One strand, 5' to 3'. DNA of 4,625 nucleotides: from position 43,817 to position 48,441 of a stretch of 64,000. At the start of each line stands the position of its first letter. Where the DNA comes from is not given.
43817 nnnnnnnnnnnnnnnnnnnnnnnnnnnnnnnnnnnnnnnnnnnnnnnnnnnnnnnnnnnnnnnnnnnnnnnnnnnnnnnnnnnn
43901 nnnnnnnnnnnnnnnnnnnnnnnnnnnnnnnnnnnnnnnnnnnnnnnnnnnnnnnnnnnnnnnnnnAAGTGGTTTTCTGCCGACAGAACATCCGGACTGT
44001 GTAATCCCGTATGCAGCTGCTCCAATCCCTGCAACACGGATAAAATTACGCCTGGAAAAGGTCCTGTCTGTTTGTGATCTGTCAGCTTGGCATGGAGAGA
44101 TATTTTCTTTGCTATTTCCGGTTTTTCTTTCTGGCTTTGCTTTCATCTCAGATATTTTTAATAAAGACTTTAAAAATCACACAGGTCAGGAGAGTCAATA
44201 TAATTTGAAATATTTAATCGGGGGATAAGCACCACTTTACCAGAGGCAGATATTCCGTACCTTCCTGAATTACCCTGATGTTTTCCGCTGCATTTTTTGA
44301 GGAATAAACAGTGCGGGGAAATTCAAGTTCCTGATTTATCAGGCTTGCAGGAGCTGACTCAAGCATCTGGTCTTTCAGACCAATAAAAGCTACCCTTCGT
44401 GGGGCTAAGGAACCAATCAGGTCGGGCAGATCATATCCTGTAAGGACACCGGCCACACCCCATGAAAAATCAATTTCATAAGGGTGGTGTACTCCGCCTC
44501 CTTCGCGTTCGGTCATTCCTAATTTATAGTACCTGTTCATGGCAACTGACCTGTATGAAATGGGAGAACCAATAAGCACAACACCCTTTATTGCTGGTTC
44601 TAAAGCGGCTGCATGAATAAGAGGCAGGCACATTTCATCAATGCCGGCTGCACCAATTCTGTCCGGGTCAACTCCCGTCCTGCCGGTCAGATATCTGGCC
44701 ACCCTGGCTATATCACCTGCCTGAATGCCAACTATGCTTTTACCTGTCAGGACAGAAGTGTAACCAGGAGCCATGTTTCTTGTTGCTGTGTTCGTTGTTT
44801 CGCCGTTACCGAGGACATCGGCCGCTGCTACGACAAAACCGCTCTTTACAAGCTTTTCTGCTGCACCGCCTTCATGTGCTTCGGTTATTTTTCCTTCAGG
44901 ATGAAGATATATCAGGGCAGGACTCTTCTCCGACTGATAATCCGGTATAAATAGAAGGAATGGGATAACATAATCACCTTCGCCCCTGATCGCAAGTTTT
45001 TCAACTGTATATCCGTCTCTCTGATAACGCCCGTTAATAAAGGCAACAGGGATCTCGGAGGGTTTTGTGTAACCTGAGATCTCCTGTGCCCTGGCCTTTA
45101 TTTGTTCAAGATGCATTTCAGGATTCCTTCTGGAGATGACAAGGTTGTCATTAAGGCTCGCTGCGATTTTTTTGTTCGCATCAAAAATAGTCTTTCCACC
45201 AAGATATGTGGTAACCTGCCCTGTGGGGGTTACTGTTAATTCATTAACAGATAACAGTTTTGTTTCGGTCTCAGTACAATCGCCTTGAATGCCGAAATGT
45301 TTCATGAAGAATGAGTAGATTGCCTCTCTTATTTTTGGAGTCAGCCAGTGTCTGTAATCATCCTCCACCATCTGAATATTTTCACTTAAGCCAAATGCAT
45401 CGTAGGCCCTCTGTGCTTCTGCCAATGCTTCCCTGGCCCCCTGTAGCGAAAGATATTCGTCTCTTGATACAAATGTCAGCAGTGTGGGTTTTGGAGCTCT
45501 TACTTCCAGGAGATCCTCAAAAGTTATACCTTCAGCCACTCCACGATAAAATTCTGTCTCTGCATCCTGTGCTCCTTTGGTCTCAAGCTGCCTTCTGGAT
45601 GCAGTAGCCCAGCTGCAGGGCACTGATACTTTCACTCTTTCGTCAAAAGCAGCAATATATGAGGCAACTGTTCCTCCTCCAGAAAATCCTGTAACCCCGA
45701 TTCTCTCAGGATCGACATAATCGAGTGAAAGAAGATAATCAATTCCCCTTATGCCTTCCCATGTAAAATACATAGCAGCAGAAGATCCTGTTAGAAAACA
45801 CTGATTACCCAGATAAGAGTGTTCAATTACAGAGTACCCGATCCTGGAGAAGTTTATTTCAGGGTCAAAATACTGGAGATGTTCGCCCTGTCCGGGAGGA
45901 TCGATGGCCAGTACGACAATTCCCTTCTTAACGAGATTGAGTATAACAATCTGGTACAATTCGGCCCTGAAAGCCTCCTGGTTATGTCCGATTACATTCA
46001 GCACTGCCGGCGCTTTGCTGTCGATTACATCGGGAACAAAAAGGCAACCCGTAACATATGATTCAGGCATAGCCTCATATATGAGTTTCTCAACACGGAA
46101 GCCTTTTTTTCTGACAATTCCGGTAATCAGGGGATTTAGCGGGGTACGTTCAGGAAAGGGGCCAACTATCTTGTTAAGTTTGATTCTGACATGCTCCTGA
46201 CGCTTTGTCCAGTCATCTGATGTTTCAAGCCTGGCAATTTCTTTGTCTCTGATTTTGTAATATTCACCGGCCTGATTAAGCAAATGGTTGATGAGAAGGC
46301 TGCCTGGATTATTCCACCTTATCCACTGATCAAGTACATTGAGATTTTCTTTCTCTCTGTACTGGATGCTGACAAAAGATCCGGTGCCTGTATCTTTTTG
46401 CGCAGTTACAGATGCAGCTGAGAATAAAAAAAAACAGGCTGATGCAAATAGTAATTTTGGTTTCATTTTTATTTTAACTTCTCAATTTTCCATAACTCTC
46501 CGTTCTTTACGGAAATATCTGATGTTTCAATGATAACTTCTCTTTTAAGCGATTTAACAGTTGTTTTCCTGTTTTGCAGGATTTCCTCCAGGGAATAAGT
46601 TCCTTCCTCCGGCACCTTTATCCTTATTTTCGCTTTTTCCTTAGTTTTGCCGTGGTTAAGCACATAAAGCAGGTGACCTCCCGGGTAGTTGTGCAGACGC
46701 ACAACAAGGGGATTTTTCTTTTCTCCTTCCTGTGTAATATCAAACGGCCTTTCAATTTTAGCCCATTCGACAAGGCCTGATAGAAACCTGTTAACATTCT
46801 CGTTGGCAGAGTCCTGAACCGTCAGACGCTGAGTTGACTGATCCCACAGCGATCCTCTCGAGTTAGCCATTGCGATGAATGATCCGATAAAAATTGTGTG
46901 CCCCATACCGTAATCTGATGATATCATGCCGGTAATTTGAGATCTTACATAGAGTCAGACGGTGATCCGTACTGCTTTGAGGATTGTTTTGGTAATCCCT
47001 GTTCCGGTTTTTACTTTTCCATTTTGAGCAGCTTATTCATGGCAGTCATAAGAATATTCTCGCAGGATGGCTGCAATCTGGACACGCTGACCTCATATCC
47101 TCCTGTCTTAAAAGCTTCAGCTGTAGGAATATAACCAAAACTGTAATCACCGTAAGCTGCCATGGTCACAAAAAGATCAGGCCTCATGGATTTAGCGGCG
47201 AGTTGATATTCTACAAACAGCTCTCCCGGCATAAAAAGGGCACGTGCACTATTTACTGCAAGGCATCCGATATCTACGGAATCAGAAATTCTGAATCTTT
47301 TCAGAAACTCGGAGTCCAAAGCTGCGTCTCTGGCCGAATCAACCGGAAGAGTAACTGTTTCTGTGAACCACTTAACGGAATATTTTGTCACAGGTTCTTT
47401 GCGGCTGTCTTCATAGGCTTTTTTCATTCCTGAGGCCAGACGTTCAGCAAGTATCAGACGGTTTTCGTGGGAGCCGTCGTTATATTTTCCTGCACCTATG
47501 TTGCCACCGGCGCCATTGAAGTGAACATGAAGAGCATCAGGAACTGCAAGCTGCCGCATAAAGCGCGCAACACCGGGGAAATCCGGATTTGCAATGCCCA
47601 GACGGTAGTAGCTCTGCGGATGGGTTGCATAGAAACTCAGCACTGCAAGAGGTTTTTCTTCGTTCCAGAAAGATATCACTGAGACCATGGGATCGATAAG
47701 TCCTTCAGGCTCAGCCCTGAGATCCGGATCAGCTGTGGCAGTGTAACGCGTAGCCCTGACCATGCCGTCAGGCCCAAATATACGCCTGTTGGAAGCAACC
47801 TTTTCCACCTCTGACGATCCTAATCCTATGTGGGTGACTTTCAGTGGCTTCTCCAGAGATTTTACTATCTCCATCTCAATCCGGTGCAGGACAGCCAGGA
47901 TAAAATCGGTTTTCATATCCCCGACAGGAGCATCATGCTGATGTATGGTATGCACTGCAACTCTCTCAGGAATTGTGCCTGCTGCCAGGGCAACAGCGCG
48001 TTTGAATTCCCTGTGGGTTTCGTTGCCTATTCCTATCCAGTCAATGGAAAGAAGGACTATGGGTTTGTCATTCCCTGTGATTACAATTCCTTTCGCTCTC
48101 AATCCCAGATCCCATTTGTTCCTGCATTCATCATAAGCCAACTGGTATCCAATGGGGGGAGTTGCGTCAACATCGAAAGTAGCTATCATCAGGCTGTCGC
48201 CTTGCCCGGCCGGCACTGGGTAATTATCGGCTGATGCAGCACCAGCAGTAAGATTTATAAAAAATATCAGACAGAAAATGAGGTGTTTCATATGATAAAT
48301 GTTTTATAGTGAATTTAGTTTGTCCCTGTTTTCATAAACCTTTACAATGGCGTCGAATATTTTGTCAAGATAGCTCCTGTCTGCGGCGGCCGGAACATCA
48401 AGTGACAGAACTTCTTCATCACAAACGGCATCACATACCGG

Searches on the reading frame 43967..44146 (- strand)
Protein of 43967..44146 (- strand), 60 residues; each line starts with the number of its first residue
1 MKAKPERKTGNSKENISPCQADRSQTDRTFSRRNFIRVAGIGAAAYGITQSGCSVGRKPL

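Call 76: search_protein_families(library=pfam, proteins=[window:43967-44146:-], max_evalue=10)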
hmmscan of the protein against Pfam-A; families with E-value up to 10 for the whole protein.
seq(60 aa): 2 families
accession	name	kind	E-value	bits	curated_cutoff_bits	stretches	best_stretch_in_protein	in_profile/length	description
PF10518.14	TAT_signal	-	0.011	16.1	22.7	1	30-45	2-17/21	TAT (twin-arginine translocation) pathway signal sequence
PF10399.14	UCR_Fe-S_N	-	0.16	11.8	24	1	25-47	4-26/41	Ubiquitinol-cytochrome C reductase Fe-S subunit TAT signal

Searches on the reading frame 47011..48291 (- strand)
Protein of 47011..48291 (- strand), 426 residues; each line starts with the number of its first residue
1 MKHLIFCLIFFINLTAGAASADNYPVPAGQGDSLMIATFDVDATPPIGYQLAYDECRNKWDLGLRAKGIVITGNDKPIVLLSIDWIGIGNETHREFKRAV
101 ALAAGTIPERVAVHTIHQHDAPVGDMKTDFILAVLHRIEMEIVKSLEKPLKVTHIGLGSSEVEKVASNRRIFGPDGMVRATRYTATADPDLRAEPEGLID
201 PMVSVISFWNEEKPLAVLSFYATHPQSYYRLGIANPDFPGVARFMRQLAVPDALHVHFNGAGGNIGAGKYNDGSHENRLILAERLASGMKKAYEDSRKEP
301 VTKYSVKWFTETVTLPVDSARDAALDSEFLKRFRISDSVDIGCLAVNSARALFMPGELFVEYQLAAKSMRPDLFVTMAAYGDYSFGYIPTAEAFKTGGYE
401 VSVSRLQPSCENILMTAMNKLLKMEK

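Call 4: search_protein_families(library=pfam, proteins=[window:47011-48291:-], max_evalue=0.01)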
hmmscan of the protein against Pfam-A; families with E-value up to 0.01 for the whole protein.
window:47011-48291:- (426 aa): 1 family
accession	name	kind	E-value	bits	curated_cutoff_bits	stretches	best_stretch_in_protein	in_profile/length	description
PF04734.18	Ceramidase_alk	-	0.0084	15.2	32.1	0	74-229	48-208/509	Neutral/alkaline non-lysosomal ceramidase, N-terminal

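Call 6: search_protein_families(library=ncbifam, proteins=[window:47011-48291:-], max_evalue=1)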
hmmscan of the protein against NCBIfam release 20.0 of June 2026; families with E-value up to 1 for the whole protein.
window:47011-48291:- (426 aa): 0 families
